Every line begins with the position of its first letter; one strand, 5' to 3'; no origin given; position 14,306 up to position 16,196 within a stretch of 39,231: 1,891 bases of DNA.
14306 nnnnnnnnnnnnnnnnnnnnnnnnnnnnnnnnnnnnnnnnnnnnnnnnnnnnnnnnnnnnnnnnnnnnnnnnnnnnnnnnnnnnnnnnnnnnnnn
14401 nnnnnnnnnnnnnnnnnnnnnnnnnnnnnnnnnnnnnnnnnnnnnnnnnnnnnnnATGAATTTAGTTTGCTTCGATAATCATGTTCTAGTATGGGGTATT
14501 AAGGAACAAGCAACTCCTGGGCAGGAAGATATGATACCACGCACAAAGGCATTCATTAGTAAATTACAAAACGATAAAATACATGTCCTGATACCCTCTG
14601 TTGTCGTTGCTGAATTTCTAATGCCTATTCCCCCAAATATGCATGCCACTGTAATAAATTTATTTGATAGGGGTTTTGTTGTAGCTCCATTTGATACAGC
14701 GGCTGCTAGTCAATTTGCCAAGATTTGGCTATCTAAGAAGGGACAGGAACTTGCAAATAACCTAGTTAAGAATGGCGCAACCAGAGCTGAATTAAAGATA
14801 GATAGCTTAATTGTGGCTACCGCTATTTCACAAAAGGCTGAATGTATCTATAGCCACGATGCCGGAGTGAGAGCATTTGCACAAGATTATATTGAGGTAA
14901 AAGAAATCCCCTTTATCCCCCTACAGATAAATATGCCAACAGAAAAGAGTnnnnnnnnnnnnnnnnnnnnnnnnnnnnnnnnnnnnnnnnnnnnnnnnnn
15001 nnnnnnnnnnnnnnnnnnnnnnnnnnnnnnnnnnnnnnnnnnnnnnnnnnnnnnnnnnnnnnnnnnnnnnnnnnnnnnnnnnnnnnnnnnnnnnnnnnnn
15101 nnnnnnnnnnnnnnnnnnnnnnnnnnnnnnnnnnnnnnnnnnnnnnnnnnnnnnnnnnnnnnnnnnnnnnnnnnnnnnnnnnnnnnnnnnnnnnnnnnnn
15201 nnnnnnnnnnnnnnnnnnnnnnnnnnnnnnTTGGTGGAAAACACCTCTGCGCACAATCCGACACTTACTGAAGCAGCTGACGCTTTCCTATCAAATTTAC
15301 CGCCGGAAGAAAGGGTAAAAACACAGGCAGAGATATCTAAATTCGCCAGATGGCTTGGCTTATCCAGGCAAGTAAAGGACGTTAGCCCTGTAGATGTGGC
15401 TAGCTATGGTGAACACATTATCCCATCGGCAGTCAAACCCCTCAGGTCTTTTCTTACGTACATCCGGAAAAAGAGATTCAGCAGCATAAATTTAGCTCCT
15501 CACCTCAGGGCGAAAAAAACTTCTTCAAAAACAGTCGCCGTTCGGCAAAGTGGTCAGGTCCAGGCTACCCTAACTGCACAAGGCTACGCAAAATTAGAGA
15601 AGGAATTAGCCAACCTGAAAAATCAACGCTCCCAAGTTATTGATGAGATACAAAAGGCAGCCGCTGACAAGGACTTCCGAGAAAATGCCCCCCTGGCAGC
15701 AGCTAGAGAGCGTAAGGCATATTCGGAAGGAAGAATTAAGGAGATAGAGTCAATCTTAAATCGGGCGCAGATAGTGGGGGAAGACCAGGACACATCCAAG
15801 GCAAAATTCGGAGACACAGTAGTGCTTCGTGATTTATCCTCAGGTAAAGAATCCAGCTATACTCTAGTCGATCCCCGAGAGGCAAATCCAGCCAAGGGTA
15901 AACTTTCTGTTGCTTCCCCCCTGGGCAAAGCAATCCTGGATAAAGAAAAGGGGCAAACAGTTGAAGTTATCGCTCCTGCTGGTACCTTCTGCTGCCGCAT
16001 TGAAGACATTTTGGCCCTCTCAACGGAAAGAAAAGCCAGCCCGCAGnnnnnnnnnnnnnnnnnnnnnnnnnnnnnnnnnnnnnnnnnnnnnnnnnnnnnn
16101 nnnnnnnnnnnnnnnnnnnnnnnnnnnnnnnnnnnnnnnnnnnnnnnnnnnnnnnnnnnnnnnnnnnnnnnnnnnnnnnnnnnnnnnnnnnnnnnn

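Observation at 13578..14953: Atypical PIN module: PIN nuclease coupled to a 262-aa upstream partner behind an 11-bp perfect palindrome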

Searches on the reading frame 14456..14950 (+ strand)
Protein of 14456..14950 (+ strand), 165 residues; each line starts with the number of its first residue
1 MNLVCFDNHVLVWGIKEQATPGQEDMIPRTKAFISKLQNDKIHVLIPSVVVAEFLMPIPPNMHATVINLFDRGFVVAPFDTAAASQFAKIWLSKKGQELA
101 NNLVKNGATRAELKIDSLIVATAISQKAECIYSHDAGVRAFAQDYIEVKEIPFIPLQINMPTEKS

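Call 3: search_protein_families(library=pfam, proteins=[window:14456-14950:+], max_evalue=1)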
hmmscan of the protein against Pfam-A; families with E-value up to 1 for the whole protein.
window:14456-14950:+ (165 aa): 2 families
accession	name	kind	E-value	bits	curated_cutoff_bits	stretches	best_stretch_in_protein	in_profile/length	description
PF01850.27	PIN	-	0.00025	22.1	23.6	1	36-140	23-116/120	PIN domain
PF09630.15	DUF2024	-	0.24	11.8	27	0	78-100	26-48/81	Domain of unknown function (DUF2024)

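Call 4: search_protein_families(library=padloc, proteins=[window:14456-14950:+], max_evalue=1)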
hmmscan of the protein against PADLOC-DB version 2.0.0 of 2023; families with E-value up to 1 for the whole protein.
window:14456-14950:+ (165 aa): 0 families

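Call 5: search_protein_families(library=ncbifam, proteins=[window:14456-14950:+], max_evalue=1)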
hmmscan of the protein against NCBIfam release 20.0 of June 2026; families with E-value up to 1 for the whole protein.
window:14456-14950:+ (165 aa): 0 families

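Call 8: search_solved_structures(query=window:14456-14950:+, max_evalue=10, show_alignments=2)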
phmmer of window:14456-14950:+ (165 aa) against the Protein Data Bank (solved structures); distinct sequences matched with E-value up to 10: 1.
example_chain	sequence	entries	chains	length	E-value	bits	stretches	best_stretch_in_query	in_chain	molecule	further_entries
2eth_A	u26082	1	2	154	1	12.4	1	51-107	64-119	transcriptional regulator, putative, Mar family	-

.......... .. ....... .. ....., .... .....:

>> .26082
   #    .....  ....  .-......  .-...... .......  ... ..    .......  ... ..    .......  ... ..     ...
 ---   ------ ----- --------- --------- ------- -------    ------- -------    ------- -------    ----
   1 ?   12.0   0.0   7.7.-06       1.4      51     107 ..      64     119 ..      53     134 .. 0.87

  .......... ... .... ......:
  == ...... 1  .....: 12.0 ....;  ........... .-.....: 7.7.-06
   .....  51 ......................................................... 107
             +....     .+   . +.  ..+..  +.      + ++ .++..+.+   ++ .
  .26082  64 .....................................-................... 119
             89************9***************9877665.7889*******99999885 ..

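Call 15: find_homologous_proteins(query=window:14456-14950:+)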
Query window:14456-14950:+ (165 aa): 81 proteins with E <= 0.001 among 112 candidates.
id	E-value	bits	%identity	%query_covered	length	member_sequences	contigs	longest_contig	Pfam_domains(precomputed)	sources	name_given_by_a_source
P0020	3.9e-103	360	99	100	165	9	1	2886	-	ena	-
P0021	1.3e-86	306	89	95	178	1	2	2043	-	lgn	-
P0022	8.4e-84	297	82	96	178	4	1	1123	-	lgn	-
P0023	3.8e-83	295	83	98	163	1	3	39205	PF01850.28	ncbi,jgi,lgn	-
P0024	2.7e-77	276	77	96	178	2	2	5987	PF01850.28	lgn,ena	-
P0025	1.9e-76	273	75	96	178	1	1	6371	PF01850.28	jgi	-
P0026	1.5e-65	238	66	95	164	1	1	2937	PF01850.28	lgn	-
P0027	1.1e-64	235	67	100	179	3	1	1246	-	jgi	-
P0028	1.8e-64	234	68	100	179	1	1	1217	-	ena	-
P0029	6.3e-63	229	66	97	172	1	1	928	-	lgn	-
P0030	2.8e-62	227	64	95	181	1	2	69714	-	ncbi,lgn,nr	ncbi:MAG: PIN domain-containing protein [Chloroflexi bacterium]|nr:PIN domain-containing protein [Ch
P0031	7.1e-62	226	66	97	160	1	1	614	-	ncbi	-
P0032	2.0e-61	224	66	95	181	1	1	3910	-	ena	-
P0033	2.4e-61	224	63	96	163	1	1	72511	-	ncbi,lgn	-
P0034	4.3e-61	223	64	95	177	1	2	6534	-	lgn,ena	-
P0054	7.8e-54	200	55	100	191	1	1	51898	PF01850.28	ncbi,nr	ncbi:MAG: type II toxin-antitoxin system VapC family toxin [Chloroflexi bacterium]|nr:type II toxin-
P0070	2.9e-45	172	50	94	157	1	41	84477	PF01850.28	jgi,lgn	jgi:predicted nucleic acid-binding protein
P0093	1.4e-30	124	42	95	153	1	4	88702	PF01850.28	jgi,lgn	jgi:predicted nucleic acid-binding protein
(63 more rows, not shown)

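Call 16: find_encoding_contigs(protein=P0070, flank=4000, max_places=3)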
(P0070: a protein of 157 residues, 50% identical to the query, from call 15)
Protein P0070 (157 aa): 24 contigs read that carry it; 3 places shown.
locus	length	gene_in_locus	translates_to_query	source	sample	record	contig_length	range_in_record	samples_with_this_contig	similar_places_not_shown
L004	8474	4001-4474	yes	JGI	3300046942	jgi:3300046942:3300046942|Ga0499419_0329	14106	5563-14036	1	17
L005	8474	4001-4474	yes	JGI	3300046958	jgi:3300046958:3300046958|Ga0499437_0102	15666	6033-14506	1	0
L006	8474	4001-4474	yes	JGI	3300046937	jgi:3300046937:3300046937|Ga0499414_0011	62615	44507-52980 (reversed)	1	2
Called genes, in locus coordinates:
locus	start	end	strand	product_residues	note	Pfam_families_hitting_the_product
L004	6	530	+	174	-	PF03938:OmpH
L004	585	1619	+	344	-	PF04613:LpxD, PF25084:LbH_EIF2B (weak), PF14602:Hexapep_2 (faint), PF25087:GMPPB_C, PF00132:Hexapep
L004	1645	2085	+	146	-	PF22817:ApeP-like, PF07977:FabA, PF22818:ApeI-like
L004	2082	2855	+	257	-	PF25087:GMPPB_C (faint), PF00132:Hexapep, PF13720:Acetyltransf_11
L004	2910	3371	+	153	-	PF13650:Asp_protease_2 (weak), PF13975:gag-asp_proteas (weak)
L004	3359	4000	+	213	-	-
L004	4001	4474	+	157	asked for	PF01850:PIN (faint)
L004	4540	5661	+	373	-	PF02684:LpxB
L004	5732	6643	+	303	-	PF00145:DNA_methylase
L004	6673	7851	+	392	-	PF01555:N6_N4_Mtase (weak)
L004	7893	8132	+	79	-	PF00939:Na_sulph_symp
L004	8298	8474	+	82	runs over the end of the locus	?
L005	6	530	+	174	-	PF03938:OmpH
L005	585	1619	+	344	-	PF04613:LpxD, PF25084:LbH_EIF2B (weak), PF14602:Hexapep_2 (faint), PF25087:GMPPB_C, PF00132:Hexapep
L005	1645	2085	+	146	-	PF22817:ApeP-like, PF07977:FabA, PF22818:ApeI-like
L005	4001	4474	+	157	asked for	PF01850:PIN (faint)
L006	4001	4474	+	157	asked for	PF01850:PIN (faint)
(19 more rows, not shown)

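Call 17: find_encoding_contigs(protein=P0093, flank=4000, max_places=3)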
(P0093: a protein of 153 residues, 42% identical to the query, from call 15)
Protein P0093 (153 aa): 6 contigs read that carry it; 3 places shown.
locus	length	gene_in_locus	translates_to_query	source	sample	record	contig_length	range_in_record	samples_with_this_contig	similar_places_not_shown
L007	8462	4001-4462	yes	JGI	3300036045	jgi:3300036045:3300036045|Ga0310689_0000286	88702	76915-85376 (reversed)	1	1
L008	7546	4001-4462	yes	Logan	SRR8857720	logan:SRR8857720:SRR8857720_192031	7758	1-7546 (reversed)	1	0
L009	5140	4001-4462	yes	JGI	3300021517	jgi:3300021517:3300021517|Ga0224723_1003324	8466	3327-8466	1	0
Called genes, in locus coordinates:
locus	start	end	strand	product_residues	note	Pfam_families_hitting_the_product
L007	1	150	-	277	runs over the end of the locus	-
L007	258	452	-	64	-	-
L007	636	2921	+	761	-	PF13424:TPR_12 (faint)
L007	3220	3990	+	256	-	-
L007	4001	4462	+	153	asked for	PF01850:PIN (faint)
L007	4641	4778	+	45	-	-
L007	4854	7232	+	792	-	PF04879:Molybdop_Fe4S4, PF00384:Molybdopterin, PF01568:Molydop_binding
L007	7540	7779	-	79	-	PF04014:MazE_antitoxin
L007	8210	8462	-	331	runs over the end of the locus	PF14659:Phage_int_SAM_3, PF22022:Phage_int_M, PF00589:Phage_integrase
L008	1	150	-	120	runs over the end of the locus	?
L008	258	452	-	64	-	-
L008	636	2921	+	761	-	PF13424:TPR_12 (faint)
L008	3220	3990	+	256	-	-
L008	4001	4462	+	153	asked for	PF01850:PIN (faint)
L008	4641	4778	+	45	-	-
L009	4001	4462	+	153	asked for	PF01850:PIN (faint)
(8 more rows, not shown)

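Call 18: find_encoding_contigs(protein=P0054, flank=4000, max_places=2)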
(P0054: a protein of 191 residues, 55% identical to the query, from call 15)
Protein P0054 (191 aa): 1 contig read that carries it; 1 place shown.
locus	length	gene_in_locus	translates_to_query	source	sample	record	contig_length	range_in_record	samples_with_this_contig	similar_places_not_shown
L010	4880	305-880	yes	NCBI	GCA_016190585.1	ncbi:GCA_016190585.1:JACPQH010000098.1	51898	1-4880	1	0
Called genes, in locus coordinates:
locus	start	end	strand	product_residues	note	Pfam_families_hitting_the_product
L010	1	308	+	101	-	?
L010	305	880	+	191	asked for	PF01850:PIN (weak)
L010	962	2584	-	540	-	PF01642:MM_CoA_mutase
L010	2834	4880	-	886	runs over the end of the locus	PF13298:LigD_N, PF01068:DNA_ligase_A_M, PF04679:DNA_ligase_A_C, PF21686:LigD_Prim-Pol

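Call 35: search_protein_families(library=pfam, alignment_id=A2, max_evalue=0.1)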
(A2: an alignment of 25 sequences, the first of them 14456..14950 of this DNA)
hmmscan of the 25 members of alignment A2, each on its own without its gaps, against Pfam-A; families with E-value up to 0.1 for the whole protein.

A. member 1, window:14456-14950:+ (165 aa): 1 family
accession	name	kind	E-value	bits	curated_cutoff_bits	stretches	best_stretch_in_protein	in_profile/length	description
PF01850.27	PIN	-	0.00025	22.1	23.6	1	36-140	23-116/120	PIN domain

B. families by the number of members that match (of 25 scanned): 7 families
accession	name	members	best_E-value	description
PF01850.27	PIN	25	3.1e-13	PIN domain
PF16289.11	PIN_12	6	0.002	PIN domain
PF13470.12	PIN_3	2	0.0036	PIN domain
PF24986.1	PRC_RimM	1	0.0031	RimM PRC barrel domain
PF18477.7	PIN_9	1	0.015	PIN like domain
PF13638.12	PIN_4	1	0.021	PIN domain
PF00847.26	AP2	1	0.037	AP2 domain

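Call 37: search_solved_structures(query=A2, max_evalue=1, show_alignments=2)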
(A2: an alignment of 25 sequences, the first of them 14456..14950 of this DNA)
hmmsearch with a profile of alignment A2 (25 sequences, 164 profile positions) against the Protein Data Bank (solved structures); distinct sequences matched with E-value up to 1: 12.
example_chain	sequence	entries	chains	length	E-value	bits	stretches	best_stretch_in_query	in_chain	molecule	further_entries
4chg_A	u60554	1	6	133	0.0046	20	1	33-108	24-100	PROBABLE RIBONUCLEASE VAPC15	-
3zvk_A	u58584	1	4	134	0.016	18.3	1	37-100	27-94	TOXIN OF TOXIN-ANTITOXIN SYSTEM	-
3tnd_A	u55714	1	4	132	0.018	18.1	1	37-95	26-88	tRNA(fMet)-specific endonuclease VapC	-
5ecd_A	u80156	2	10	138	0.027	17.5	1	37-95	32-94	tRNA(fMet)-specific endonuclease VapC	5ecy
6sd6_C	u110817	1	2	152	0.041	16.9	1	37-95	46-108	tRNA(fMet)-specific endonuclease VapC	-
9h6a_A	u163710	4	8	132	0.075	16.1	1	37-92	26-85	tRNA(fMet)-specific endonuclease VapC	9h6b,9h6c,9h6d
5ed0_A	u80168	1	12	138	0.1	15.6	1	39-95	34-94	tRNA(fMet)-specific endonuclease VapC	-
5ecw_A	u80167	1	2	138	0.12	15.4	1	39-95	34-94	tRNA(fMet)-specific endonuclease VapC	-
6ifc_A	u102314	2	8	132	0.13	15.3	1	38-93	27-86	tRNA(fMet)-specific endonuclease VapC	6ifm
2csn_A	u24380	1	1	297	0.14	15.2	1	94-157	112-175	CASEIN KINASE-1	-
1csn_A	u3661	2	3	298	0.14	15.2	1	94-157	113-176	CASEIN KINASE-1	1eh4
7omu_AAA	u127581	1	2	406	0.48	13.5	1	79-158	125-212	Macro domain-containing protein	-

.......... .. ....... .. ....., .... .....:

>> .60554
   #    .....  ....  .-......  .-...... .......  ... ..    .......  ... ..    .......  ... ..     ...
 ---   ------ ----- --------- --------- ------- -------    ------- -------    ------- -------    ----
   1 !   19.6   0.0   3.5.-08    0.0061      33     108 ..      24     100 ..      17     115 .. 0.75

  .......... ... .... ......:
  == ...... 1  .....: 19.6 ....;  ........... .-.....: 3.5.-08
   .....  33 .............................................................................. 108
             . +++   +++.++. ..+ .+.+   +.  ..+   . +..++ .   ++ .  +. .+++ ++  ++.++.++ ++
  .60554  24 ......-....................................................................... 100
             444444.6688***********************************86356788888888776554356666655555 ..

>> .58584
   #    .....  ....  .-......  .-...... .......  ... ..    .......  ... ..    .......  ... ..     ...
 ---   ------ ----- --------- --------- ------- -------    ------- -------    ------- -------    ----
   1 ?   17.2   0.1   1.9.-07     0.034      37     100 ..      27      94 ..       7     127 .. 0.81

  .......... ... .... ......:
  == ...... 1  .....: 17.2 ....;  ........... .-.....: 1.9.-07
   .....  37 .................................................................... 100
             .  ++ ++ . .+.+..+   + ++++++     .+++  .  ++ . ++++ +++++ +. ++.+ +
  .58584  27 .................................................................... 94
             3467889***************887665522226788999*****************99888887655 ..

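Call 57: search_protein_families(library=phrogs, proteins=[window:14456-14950:+], max_evalue=0.1)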
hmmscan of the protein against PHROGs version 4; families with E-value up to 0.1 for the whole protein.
window:14456-14950:+ (165 aa): 1 family
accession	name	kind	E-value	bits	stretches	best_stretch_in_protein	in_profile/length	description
phrog_21691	-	unknown function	2.8e-16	60.8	1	3-157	1-152/168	-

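Call 93: search_protein_families(library=padloc, alignment_id=A2, max_evalue=1)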
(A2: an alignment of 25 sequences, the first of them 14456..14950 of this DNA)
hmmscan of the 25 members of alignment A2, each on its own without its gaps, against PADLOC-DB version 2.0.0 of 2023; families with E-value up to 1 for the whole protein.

A. member 1, window:14456-14950:+ (165 aa): 0 families

B. families by the number of members that match (of 25 scanned): 2 families
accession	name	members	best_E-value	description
PDLC04994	PDC-S31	1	0.028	-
PDLC01981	CARF_m2--CARF_LON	1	0.029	-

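Call 100: find_related_loci(query=A2, collection=viral_contigs, flank=5000)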
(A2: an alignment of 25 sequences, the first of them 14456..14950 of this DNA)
Query A2 (165 aa) in viral_contigs; peptide patterns used: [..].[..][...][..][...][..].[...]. (x = any residue, [..] = any of these).
49 stretches matched a pattern; 3 encode a relative of the query (tblastn E <= 1e-3); 3 distinct loci.
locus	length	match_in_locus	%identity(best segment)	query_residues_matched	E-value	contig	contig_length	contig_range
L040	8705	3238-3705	38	2-157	1e-37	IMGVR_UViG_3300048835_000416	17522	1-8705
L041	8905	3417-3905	38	2-154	1e-32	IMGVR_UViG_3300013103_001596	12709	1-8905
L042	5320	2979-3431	33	2-152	2e-32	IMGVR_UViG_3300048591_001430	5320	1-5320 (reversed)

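Call 106: search_protein_families(library=pfam, proteins=[L040:42-671:+, L040:650-2323:+, L040:4011-4868:-, L040:5689-6318:-, L040:7030-7761:-, L040:7775-8455:-, L040:8167-8700:-, L040:4867-5253:+], max_evalue=0.01)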
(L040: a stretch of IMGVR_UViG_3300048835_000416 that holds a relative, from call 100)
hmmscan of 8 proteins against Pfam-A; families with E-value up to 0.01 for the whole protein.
L040:42-671:+ (210 aa): 0 families

L040:650-2323:+ (558 aa): 7 families
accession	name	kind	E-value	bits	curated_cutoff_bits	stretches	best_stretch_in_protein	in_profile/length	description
PF01555.25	N6_N4_Mtase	-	2.2e-43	149.2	26.7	1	39-363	1-211/221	DNA methylase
PF04471.18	Mrr_cat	-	9.1e-11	42.3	21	1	404-498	5-95/115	Restriction endonuclease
PF22722.2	NA-iREase1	-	6.1e-08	33.1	27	1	429-525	18-104/106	NACHT-associated inactive Restriction Endonuclease 1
PF02086.21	MethyltransfD12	-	2.1e-07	31.4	22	0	322-404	8-86/253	D12 class N6 adenine-specific DNA methyltransferase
PF13847.12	Methyltransf_31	-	0.0016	18.6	27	0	332-381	2-54/145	Methyltransferase domain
PF20734.2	PA2201_N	-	0.0035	17.6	27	1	70-109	62-99/124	PA2201 N-terminal domain-like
PF14280.11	DUF4365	-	0.0083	16.6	24.3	0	433-463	26-56/139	Domain of unknown function (DUF4365)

L040:4011-4868:- (286 aa): 0 families

L040:5689-6318:- (210 aa): 0 families

L040:7030-7761:- (244 aa): 0 families

L040:7775-8455:- (227 aa): 0 families

L040:8167-8700:- (178 aa): 0 families

L040:4867-5253:+ (129 aa): 0 families

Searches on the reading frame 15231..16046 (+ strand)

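Call 3: search_protein_families(library=pfam, proteins=[window:15231-16046:+], max_evalue=1)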
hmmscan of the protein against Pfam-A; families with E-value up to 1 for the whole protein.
window:15231-16046:+ (272 aa): 3 families
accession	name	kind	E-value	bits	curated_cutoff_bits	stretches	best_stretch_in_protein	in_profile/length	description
PF01272.25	GreA_GreB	-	2.9e-22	78.9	26.9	1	188-260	3-75/77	Transcription elongation factor, GreA/GreB, C-term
PF03449.20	GreA_GreB_N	-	3.4e-17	62.8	24.5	1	114-181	3-71/71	Transcription elongation factor, N-terminal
PF20935.2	DUF6847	-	0.064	13.7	27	1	119-203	31-115/141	Family of unknown function (DUF6847)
